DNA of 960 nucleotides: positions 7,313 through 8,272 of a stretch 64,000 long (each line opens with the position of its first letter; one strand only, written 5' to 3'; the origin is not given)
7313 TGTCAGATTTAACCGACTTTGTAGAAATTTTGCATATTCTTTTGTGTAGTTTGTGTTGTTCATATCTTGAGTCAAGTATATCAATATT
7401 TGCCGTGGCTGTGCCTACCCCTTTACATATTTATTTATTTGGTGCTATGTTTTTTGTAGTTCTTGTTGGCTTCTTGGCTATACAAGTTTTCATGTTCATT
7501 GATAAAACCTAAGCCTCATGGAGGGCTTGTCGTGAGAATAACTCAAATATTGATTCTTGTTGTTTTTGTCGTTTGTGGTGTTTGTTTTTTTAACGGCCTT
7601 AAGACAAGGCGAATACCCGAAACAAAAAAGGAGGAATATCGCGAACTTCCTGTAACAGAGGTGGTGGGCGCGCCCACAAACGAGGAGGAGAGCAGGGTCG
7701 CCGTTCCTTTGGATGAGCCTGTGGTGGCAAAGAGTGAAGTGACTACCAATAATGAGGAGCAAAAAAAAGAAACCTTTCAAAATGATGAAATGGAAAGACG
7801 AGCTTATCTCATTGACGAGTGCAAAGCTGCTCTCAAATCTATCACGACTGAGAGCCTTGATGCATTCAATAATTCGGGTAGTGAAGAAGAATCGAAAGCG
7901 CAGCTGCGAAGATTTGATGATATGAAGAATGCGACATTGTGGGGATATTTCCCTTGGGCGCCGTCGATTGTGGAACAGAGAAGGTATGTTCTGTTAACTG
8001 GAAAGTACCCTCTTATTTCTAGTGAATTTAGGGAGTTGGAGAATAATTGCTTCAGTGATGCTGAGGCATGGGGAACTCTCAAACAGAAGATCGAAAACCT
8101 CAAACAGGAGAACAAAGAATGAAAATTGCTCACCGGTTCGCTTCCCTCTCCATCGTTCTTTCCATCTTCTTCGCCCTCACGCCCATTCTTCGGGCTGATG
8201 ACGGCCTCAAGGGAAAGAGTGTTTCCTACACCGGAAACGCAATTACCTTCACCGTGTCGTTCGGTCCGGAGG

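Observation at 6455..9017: Foreign, GC-rich two-gene cassette inserted into and splitting a phosphoglucomutase/phosphomannomutase gene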

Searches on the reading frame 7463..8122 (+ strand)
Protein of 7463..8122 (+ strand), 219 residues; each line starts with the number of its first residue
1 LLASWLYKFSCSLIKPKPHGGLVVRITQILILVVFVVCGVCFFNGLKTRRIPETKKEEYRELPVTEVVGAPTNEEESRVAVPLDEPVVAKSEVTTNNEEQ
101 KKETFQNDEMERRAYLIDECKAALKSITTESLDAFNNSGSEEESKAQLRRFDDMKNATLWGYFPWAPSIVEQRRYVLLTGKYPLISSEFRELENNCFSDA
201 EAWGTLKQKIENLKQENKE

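Call 5: search_protein_families(library=pfam, proteins=[window:7463-8122:+], max_evalue=0.1)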
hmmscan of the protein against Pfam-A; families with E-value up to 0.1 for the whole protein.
window:7463-8122:+ (219 aa): 1 family
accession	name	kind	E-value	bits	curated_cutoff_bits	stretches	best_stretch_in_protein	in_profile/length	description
PF08202.16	MIS13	-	0.025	14.3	23.5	1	73-154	199-282/300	Mis12-Mtw1 protein family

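Call 12: find_homologous_proteins(query=window:7532-8122:+, max_evalue=0.001)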
Query window:7532-8122:+ (196 aa): 1 proteins with E <= 0.001 among 120 candidates.
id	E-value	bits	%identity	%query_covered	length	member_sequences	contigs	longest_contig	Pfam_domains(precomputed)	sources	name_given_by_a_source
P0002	3.5e-124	430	99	100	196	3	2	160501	-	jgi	-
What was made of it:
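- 7532..8122 (+): Cassette gene 1: a 196-aa orphan protein with an N-terminal TM helix, an acidic low-complexity linker and an all-helical C-terminal domain. Only itself found among 5.8e9 protein clusters (call 12).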

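Call 48: search_protein_families(library=phrogs, proteins=[window:7532-8119:+], max_evalue=0.1)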
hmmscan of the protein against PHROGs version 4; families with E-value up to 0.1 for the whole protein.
window:7532-8119:+ (196 aa): 1 family
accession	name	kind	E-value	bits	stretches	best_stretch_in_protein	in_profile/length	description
phrog_1828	-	unknown function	0.018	16.3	1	55-118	44-101/109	-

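Call 57: predict_structure(protein=window:7532-8119:+)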
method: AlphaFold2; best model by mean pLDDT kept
length: 196 residues; sequences in the alignment: 1
mean_pLDDT: 71.7   pTM: 0.48
mean pLDDT of the five models: 71.7, 63.4, 48.9, 48.5, 40.2
residues with pLDDT >= 90: 2; 70-90: 129; 50-70: 37; < 50: 28
segments of 3 or more residues with pLDDT < 50: 22-24, 26-33, 39-41, 44-53
pLDDT, mean of each block of 10 residues (from residue 1): 86 81 47 50 45 49 54 70 78 87 86 85 84 84 75 75 71 76 80 69
secondary structure, 60 per line:
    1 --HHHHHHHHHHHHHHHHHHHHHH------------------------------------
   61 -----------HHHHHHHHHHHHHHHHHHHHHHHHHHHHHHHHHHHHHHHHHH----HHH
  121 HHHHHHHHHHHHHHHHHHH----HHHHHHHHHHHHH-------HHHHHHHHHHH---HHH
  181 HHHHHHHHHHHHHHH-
elements in order: H3-24 H72-113 H118-139 H144-156 H164-174 H178-195
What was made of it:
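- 7532..8122 (+): AF2 pLDDT 71.7, helices 3-24 and 72-195 (call 57).
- Checked: It has GGAGGG 6 nt upstream and an N-terminal hydrophobic helix (AF2 H3-24, call 57).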

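Call 63: fold_search(model_id=the predicted structure, library=pdb)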
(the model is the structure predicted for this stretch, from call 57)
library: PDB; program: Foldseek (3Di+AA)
matches with E <= 10: 226; with E <= 0.001: 0
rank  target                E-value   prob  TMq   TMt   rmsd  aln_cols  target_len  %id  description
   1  1ez3_A                5.7e-01  0.28  0.22  0.30  11.7       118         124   12  CRYSTAL STRUCTURE OF THE NEURONAL T-SNARE SYNTAXIN-1A (released 2000-06-07)
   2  9g25_I                5.7e-01  0.18  0.20  0.17  18.4       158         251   11  snR30 snoRNP - State 1 - Utp23-Krr1-deltaC3 (released 2025-06-18)
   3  5j0l_A                6.0e-01  0.57  0.29  0.42  16.6       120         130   16  De novo design of protein homo-oligomers with modular hydrogen bond network-mediated specificity (released 2016-07-06)
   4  8yuf_A                1.2e+00  0.15  0.20  0.26   9.4       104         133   12  Crystal structure of HEPN (Q64A) toxin (released 2025-04-02)
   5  7q83_B                1.3e+00  0.13  0.21  0.26  12.8       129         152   15  Crystal structure of S. cerevisiae Sso2 in complex with the pleckstrin homology domain of Sec3 (released 2022-08-31)
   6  5wd8_A                1.3e+00  0.33  0.25  0.43   9.0       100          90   16  Crystal structure of Legionella pneumophila effector lpg2328 (released 2017-11-29)
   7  3lg7_A                1.4e+00  0.23  0.28  0.38  11.3       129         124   10  Crystal structure of HIV epitope-scaffold 4E10_S0_1EZ3A_002_C (released 2010-09-22)
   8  2lyn_D                1.4e+00  0.13  0.15  0.21  12.6        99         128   11  HIGH RESOLUTION STRUCTURE OF RED ABALONE LYSIN DIMER (released 2000-01-21)
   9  9n22_K                1.5e+00  0.12  0.20  0.19  11.8       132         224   17  Y20S (Sec18-Sec17-Sec9-Sso1-Snc1) EDTA - Class 2 (released 2025-10-01)
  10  1s94_B                1.6e+00  0.20  0.25  0.34  11.3       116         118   11  Crystal structure of the Habc domain of neuronal syntaxin from the squid Loligo pealei (released 2004-05-11)
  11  8xeh_B                1.9e+00  0.12  0.20  0.26   9.2       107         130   12  Crystal structure of HEPN-MNT complex (released 2024-12-18)
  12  5l31_C                1.9e+00  0.11  0.18  0.31  12.7       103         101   14  Crystal structure of an engineered metal-free RIDC1 variant containing five disulfide bonds. (released 2016-11-09)
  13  5n5e_D                2.2e+00  0.08  0.15  0.23   7.6        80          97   21  Crystal structure of encapsulated ferritin domain from Pyrococcus furiosus PFC_05175 (released 2018-01-24)
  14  8qbs                  2.2e+00  0.08  0.18  0.18  24.7       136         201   18  Cryo-EM structure of Vipp1-F197K/L200K helical filament with lattice 1 (Vipp1-F197K/L200K_L1) (released 2024-09-11)
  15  1br0_MODEL_1_A        2.4e+00  0.10  0.20  0.29  12.8       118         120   14  THREE DIMENSIONAL STRUCTURE OF THE N-TERMINAL DOMAIN OF SYNTAXIN 1A (released 1998-09-02)
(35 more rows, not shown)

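Call 64: fold_search(model_id=the predicted structure, library=viral)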
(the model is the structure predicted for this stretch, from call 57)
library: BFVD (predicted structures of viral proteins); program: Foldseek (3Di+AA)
matches with E <= 10: 359; with E <= 0.001: 0
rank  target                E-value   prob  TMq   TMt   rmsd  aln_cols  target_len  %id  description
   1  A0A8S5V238            3.6e-02  0.47  0.18  0.17  19.8       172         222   13  Uncharacterized protein [Myoviridae sp. ctJ2i1]
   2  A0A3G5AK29            1.9e-01  0.18  0.17  0.09  19.5       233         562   13  Uncharacterized protein [Sylvanvirus sp.]
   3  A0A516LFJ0            2.1e-01  0.25  0.21  0.18  20.8       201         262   12  (no name in the UniProt tables at hand)
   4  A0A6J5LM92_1          3.0e-01  0.28  0.19  0.03  25.4       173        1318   13  Uncharacterized protein [uncultured Caudovirales phage]
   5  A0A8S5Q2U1            4.5e-01  0.25  0.24  0.22  23.8       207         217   15  Uncharacterized protein [Myoviridae sp. ctMYT7]
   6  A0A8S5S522            5.9e-01  0.38  0.27  0.32  14.9       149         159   12  Uncharacterized protein [Siphoviridae sp. ctmP938]
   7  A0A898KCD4            8.3e-01  0.18  0.26  0.26  16.7       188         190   15  (no name in the UniProt tables at hand)
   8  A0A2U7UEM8            8.3e-01  0.09  0.16  0.08  20.9       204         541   14  Uncharacterized protein [Pandoravirus macleodensis]
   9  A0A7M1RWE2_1          8.8e-01  0.10  0.18  0.03  31.4       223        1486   11  Uncharacterized protein [uncultured phage cr10_1]
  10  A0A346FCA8            9.4e-01  0.75  0.27  0.56   5.2        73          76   15  Uncharacterized protein [Mycobacterium phage Thonko]
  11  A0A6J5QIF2            9.4e-01  0.75  0.25  0.45   5.8        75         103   17  Uncharacterized protein [uncultured Caudovirales phage]
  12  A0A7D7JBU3            9.4e-01  0.38  0.28  0.25  10.4       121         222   15  (no name in the UniProt tables at hand)
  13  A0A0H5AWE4            9.4e-01  0.15  0.20  0.06  27.8       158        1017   13  (no name in the UniProt tables at hand)
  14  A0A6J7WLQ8            9.9e-01  0.12  0.14  0.22  13.7       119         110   13  Uncharacterized protein [uncultured Caudovirales phage]
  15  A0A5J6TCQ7            1.1e+00  0.14  0.18  0.16  25.3       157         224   12  (no name in the UniProt tables at hand)
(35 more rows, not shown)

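Call 67: search_protein_families(library=ncbifam, proteins=[window:7532-8119:+], max_evalue=0.01)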
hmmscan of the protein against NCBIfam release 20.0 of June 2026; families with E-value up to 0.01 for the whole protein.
window:7532-8119:+ (196 aa): 0 families

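Call 68: search_protein_families(library=padloc, proteins=[window:7532-8119:+], max_evalue=0.1)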
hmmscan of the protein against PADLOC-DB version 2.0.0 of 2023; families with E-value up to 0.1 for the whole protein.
window:7532-8119:+ (196 aa): 0 families
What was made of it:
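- On Transposable element / IS / MITE: Only two ORFs, with no family match (calls 5, 48, 67, 68).
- Tried and rejected: Pfam, PHROGs, NCBIfam and PADLOC found no family for either cassette protein (calls 5, 48, 67, 68).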

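Call 88: find_related_loci(query=window:7532-8119:+, collection=viral_contigs, flank=3000)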
Query window:7532-8119:+ (196 aa) in viral_contigs; peptide patterns used: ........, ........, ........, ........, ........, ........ (x = any residue, [..] = any of these).
26 stretches matched a pattern, but none encodes a relative of the query by tblastn (E <= 1e-3).
